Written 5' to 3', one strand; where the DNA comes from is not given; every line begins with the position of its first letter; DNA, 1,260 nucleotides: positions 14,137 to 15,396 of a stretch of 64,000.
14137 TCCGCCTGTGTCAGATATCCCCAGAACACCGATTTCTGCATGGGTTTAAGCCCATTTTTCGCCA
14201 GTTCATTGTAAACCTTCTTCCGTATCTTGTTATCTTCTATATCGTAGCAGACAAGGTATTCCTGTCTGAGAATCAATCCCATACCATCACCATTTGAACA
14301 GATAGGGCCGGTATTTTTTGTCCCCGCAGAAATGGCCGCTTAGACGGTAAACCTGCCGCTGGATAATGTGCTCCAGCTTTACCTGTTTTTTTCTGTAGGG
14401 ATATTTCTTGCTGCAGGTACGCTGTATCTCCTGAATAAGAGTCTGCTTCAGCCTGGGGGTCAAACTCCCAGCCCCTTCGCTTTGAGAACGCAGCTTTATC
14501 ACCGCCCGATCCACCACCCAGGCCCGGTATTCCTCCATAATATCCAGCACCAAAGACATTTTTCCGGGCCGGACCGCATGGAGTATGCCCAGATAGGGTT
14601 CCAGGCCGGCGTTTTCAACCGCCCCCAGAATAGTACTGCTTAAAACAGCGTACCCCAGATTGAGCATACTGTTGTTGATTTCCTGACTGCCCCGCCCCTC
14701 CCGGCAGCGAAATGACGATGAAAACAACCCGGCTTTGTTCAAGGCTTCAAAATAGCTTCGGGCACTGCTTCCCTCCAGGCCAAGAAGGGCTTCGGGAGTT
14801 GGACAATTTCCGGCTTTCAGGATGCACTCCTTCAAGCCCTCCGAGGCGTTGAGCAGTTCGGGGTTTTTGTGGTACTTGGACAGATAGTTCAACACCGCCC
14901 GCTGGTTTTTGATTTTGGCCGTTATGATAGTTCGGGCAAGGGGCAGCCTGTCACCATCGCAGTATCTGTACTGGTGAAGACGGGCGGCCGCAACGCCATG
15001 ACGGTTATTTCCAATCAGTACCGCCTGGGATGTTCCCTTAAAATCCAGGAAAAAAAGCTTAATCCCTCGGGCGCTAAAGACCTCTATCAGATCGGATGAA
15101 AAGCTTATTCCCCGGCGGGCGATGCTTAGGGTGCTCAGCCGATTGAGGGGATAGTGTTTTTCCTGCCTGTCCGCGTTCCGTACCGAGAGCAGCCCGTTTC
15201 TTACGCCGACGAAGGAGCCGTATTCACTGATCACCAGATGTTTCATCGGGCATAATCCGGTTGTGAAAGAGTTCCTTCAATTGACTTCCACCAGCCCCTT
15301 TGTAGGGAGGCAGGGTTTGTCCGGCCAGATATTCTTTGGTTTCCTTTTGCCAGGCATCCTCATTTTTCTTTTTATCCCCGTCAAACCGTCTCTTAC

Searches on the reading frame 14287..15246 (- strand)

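Call 9: search_protein_families(library=pfam, proteins=[window:14287-15246:-], max_evalue=0.001)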
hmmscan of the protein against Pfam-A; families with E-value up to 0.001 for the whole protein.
window:14287-15246:- (319 aa): 1 family
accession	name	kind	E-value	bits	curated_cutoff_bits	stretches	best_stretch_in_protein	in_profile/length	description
PF01867.21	Cas_Cas1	-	1.8e-62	211.5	22.3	1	4-255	1-252/283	CRISPR associated protein Cas1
